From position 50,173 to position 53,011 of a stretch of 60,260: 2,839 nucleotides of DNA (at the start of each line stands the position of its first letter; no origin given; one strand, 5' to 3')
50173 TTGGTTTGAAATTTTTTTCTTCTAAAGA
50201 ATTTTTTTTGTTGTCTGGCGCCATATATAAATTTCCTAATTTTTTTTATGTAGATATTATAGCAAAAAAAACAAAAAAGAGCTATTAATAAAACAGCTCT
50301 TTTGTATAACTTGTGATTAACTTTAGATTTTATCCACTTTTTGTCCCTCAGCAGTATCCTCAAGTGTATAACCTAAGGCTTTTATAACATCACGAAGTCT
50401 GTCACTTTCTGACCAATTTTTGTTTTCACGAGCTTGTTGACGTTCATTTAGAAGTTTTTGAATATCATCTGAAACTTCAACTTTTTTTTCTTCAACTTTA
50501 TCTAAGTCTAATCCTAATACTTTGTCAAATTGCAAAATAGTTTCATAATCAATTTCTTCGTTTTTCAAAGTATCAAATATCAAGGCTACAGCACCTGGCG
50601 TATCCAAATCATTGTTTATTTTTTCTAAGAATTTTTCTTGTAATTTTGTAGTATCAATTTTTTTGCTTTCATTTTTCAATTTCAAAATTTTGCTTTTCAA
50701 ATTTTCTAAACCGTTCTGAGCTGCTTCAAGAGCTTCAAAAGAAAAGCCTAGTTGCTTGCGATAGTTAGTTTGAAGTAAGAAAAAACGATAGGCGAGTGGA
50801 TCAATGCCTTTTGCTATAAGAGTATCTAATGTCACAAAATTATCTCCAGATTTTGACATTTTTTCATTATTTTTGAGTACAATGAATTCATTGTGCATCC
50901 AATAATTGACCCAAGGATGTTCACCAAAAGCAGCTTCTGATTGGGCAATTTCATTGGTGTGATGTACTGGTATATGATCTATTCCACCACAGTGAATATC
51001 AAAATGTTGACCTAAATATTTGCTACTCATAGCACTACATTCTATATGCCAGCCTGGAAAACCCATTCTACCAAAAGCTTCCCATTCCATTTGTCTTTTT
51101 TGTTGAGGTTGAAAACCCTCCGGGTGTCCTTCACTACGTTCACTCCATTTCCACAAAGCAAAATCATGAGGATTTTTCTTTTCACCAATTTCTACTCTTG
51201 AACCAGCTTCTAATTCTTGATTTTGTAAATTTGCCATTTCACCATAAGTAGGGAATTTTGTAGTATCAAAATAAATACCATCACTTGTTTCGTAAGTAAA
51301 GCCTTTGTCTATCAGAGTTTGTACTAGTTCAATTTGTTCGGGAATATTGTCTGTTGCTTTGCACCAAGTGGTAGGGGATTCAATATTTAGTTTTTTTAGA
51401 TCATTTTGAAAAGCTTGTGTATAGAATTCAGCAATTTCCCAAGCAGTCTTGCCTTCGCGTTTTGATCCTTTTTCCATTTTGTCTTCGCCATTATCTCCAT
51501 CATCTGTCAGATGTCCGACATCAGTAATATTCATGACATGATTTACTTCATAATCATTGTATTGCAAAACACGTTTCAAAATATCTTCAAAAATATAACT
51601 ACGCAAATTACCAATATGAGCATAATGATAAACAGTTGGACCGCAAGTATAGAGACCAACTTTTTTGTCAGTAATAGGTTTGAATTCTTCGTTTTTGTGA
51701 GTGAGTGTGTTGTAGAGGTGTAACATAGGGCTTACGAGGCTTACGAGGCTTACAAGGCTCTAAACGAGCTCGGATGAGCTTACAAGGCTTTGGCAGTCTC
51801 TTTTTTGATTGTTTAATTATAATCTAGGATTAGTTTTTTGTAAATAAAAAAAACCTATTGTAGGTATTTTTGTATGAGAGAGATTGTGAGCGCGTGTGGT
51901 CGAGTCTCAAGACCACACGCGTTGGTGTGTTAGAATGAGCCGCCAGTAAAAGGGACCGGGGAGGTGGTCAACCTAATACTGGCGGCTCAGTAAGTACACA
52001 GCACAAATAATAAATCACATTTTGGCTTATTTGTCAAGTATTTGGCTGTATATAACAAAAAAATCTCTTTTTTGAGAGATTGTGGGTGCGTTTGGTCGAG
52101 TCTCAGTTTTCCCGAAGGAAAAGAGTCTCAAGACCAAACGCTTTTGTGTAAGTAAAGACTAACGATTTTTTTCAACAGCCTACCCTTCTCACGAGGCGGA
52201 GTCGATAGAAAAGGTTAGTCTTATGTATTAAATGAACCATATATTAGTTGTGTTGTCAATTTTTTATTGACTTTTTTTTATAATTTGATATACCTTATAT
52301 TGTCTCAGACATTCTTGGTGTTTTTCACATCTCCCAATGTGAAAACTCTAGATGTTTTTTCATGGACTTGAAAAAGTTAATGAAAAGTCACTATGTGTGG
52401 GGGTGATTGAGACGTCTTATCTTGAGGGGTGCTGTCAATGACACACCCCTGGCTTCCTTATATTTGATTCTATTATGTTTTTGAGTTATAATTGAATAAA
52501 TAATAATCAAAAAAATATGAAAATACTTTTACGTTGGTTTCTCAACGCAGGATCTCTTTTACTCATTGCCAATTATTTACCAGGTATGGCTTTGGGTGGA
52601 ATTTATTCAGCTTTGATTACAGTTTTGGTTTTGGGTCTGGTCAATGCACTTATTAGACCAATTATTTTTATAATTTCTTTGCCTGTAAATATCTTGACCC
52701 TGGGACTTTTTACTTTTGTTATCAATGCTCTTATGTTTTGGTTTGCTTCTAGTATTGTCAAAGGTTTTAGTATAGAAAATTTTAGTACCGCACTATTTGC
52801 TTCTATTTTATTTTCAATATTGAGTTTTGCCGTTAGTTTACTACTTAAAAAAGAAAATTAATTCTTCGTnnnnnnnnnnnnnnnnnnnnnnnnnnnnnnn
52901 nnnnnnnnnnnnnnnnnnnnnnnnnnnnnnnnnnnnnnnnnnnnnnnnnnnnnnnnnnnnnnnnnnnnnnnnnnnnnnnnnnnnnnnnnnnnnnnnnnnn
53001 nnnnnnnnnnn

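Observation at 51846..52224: Two tandem paralogous structured small RNAs, each with promoter and terminator, directly upstream of cysS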

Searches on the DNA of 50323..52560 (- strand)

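Call 4: search_rna_families(source=window, start=51650, end=52560, threshold=evalue, max_evalue=10, show_alignments=3)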
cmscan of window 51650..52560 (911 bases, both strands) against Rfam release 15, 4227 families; matches with E-value up to 10: 8.
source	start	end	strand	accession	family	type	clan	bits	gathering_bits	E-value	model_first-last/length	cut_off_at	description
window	52089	52158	+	RF01095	PK-CuYV_BPYV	Cis-reg;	-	23.1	60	0.12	1-56/56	no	3'-terminal pseudoknot of CuYV/BPYV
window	51840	51899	-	RF00165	Corona_pk3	Cis-reg;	CL00117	18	35.6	0.7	1-61/61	no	Coronavirus 3' UTR pseudoknot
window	52332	52404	+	RF01179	snoU83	Gene; snRNA; snoRNA; CD-box;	-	17.8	50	5.7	1-84/84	no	Small nucleolar RNA U83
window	51759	51935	+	RF01295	SCARNA7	Gene; snRNA; snoRNA; scaRNA;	-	15.6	65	0.19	1-330/330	no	Small Cajal body-specific RNA 7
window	51975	52024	-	RF01506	Afu_294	Gene; snRNA; snoRNA; CD-box;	-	15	43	3.9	1-83/83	no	A. fumigatus snoRNA Afu_294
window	51823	51893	+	RF03680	mir-9465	Gene; miRNA;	-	14.7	63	7.5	1-74/74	no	mir-9465 microRNA precursor family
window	51938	52064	+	RF01405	STnc490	Gene; sRNA;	-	14.2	56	4.8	1-124/124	no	STnc490 Hfq binding RNA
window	52425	52516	+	RF02060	STnc410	Gene; sRNA;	-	12.2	50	7.9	1-158/158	no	Enterobacterial sRNA STnc410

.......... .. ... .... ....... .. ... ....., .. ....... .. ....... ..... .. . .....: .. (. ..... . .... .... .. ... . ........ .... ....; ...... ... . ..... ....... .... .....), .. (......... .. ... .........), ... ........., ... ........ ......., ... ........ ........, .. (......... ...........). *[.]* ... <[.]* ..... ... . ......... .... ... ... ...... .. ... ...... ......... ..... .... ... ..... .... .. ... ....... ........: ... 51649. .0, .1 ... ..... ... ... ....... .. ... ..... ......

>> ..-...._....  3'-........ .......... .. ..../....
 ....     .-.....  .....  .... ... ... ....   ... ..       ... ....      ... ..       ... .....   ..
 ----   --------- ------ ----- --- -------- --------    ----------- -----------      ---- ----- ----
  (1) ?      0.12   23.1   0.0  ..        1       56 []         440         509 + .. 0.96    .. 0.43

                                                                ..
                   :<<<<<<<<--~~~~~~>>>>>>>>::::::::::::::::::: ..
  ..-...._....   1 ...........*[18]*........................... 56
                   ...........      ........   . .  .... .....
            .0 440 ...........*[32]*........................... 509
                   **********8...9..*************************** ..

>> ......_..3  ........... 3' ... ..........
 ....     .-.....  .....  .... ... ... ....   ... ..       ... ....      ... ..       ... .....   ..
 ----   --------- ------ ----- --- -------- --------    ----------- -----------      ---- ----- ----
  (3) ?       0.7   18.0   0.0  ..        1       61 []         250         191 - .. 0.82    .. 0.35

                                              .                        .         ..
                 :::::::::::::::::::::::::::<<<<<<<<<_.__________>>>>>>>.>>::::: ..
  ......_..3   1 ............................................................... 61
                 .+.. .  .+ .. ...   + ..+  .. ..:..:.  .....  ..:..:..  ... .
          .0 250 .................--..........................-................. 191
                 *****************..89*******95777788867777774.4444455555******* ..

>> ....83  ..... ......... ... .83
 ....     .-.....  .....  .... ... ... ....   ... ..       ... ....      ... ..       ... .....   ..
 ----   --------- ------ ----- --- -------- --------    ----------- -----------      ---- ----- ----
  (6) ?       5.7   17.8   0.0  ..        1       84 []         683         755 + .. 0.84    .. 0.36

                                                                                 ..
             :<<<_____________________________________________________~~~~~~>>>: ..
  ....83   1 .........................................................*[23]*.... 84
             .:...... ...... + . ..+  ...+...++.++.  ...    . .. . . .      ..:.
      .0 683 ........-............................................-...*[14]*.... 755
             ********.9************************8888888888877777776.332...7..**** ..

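Call 50: build_rna_model(alignment_id=A2, structure=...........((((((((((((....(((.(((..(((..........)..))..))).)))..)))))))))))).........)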
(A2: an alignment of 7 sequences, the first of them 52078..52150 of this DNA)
Model R1 built from alignment A2 (7 sequences, 86 columns); structure: as given.
model positions 74; base pairs 21; branch points 0; effective number of sequences 1.86; information 0.763 bits per position. Calibrated on 0.2 Mb of random sequence (short: E-values are rough).
structure used (alignment columns):
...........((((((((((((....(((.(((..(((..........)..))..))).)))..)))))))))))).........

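Call 52: search_with_rna_model(model_id=R1, sources=[window, L001, L002, L003, L004, L005, L006, L007, L008, L009, L010, L011, L012, L013, L014, L015, L016, L017, L018, L019, L020, L021, L022, L023, L024, L025, L026, L027, L028, L029, L030, L031, L032, L033, L034, L035, L036, L037, L038, L039, L040, L041, L042, L043, L044, L045, L046, L047, L048, L049, L050, L051, L052, L053, L054, L055, L056, L057, L058, L059, L060, L061, L062, L063, L064, L065, L066, L067, L068, L069, L070, L071, L072, L073, L074, L075, L076, L077, L078, L079, L080, L081, L083, L099, L100, L101, L102], max_evalue=10, make_alignment=true, show_alignments=0)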
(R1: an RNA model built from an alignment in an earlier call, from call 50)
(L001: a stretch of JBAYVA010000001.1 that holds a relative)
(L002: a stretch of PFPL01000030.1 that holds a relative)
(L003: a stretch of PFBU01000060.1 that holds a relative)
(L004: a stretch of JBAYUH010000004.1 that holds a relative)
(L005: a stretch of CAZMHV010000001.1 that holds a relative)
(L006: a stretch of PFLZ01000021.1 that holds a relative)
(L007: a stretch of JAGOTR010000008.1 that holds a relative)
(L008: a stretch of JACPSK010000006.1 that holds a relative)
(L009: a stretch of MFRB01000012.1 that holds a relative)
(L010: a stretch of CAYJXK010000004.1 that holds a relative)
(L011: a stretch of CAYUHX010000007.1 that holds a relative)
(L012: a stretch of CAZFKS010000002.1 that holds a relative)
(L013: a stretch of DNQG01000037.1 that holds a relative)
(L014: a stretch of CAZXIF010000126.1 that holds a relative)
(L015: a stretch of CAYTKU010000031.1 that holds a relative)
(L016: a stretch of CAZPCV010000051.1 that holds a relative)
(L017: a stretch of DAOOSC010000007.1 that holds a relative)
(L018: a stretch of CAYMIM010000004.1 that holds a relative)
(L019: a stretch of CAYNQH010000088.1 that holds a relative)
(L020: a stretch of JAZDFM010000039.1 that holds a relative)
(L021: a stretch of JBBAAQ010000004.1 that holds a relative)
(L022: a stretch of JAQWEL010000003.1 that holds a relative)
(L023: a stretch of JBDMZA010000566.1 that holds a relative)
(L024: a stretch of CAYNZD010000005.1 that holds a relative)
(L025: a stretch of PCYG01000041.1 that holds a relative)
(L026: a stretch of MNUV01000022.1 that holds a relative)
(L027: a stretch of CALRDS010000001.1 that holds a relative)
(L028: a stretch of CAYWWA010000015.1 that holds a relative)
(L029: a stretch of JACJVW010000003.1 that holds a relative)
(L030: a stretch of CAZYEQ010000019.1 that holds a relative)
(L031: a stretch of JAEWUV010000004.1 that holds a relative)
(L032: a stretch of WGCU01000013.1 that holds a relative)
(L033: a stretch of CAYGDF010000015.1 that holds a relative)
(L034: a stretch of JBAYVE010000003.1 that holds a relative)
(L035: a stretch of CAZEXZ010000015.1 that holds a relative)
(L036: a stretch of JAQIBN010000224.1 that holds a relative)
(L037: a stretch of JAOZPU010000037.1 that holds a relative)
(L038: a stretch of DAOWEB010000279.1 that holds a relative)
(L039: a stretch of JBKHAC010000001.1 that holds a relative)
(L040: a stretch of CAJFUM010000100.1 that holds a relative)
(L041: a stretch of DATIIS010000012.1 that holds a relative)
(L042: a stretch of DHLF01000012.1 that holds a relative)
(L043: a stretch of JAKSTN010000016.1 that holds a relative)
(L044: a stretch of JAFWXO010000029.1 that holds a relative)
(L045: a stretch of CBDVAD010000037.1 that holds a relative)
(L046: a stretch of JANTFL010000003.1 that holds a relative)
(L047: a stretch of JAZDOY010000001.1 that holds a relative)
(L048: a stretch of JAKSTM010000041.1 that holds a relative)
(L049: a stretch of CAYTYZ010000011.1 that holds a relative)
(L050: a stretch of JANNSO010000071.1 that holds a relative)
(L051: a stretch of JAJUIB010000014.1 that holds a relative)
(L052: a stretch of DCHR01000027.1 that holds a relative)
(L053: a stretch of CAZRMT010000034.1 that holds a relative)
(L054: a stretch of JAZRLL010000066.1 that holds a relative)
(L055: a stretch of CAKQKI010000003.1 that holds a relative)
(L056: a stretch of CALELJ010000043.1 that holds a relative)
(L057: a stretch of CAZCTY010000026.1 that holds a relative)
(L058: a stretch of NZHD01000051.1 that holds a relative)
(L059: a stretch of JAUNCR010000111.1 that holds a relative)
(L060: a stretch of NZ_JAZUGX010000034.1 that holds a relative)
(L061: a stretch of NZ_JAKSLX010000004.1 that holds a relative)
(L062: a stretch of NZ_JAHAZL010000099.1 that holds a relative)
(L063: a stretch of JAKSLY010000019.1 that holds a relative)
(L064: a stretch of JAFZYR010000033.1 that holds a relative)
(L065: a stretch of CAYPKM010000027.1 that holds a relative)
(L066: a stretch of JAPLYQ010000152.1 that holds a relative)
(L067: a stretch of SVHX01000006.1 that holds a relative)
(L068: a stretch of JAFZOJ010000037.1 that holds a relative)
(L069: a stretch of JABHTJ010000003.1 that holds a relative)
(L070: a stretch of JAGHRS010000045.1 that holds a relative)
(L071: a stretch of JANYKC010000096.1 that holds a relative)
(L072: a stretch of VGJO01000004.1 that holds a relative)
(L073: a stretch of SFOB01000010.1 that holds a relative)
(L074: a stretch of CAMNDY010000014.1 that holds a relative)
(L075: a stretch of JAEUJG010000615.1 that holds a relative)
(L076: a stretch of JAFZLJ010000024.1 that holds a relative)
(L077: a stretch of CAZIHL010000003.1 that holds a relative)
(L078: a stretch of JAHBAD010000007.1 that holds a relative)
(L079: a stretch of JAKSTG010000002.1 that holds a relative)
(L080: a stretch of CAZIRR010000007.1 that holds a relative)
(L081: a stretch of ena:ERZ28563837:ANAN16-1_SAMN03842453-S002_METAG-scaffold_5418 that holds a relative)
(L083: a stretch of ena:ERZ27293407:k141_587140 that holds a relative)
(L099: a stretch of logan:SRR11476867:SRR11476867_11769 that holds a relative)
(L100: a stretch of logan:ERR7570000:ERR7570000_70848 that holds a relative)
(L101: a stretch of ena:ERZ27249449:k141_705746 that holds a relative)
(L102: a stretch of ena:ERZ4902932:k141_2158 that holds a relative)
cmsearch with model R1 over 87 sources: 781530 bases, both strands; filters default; matches with E-value up to 10: 27.
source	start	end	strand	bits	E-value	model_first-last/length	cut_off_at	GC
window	52078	52150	-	95.4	1.3e-25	1-74/74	no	0.47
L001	3308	3380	+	94.8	2.1e-25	1-74/74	no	0.48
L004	3903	3977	+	90.5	4.3e-24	1-74/74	no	0.39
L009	3525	3599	+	87.8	2.8e-23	1-74/74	no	0.41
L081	665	739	+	84.2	3.5e-22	1-74/74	no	0.51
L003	3823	3898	+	84.2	3.6e-22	1-74/74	no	0.43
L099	2190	2270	+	67.9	3.4e-17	1-74/74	no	0.48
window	51882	51929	-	47.1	7.3e-11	1-74/74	no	0.58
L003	3831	3890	-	30.5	8.7e-06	8-66/74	no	0.45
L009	3534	3589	-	29.3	2e-05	10-64/74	no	0.43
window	52088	52141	+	27.5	7.3e-05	10-64/74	no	0.5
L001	3317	3370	-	27.5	7.3e-05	10-64/74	no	0.5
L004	3907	3969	-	27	0.0001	8-69/74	no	0.41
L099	2197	2262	-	23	0.0018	8-69/74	no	0.45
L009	3784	3850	+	18.2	0.052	1-74/74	no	0.49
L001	3805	3870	+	17.7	0.072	1-74/74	no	0.47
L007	2281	2331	-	17.5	0.081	1-74/74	no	0.45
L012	2353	2415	+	15.3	0.39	1-74/74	no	0.27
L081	670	731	-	14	0.97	8-68/74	no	0.5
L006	5934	5979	-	13.8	1.1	15-59/74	no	0.43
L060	8007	8034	-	12.8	2.2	25-52/74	no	0.39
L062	7980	8007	-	12.5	2.8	25-52/74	no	0.39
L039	6975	7005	+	12.3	3.1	1-74/74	no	0.52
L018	42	105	+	11.4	6.2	1-74/74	no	0.27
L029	1849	1875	-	11.3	6.3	26-51/74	no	0.37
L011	9247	9272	-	10.9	8.5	26-51/74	no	0.27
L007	2421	2461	+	10.8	9.1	1-74/74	no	0.63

Alignment A3: 27 matches aligned to the model, 98 columns, each read 5' to 3' on its own strand. Consensus structure (alignment columns), stored with it:
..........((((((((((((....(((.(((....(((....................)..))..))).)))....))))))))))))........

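Call 70: search_rna_families(sources=[L001, L002, L003, L004, L083, L099, L081], threshold=evalue, max_evalue=0.5)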
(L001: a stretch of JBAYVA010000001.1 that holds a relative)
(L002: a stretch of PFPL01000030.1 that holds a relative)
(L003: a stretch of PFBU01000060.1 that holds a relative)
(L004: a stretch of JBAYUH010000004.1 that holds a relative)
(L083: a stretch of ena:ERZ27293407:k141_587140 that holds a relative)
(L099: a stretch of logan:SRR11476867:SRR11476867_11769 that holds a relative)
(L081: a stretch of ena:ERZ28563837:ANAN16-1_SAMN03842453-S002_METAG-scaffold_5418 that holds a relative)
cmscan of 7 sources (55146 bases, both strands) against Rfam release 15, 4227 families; matches with E-value up to 0.5: 2.
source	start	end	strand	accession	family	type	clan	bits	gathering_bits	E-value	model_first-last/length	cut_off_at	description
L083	2283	2402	+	RF02901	AaHKsRNA41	Gene; sRNA;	-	37.2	97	5.4e-05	1-187/187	no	Aggregatibacter sRNA 41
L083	2289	2372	-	RF03940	MIR9563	Gene; miRNA;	-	35.7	90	0.0034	1-127/127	no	MIR9563 microRNA precursor family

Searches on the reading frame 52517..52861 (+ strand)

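Call 75: search_protein_families(library=pfam, proteins=[window:52517-52861:+], max_evalue=0.01)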
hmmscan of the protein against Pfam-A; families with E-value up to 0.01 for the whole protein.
window:52517-52861:+ (114 aa): 1 family
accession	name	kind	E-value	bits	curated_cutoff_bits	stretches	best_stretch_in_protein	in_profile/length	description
PF04020.18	Phage_holin_4_2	-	1.7e-31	109.4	28.8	1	1-104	1-104/105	Mycobacterial 4 TMS phage holin, superfamily IV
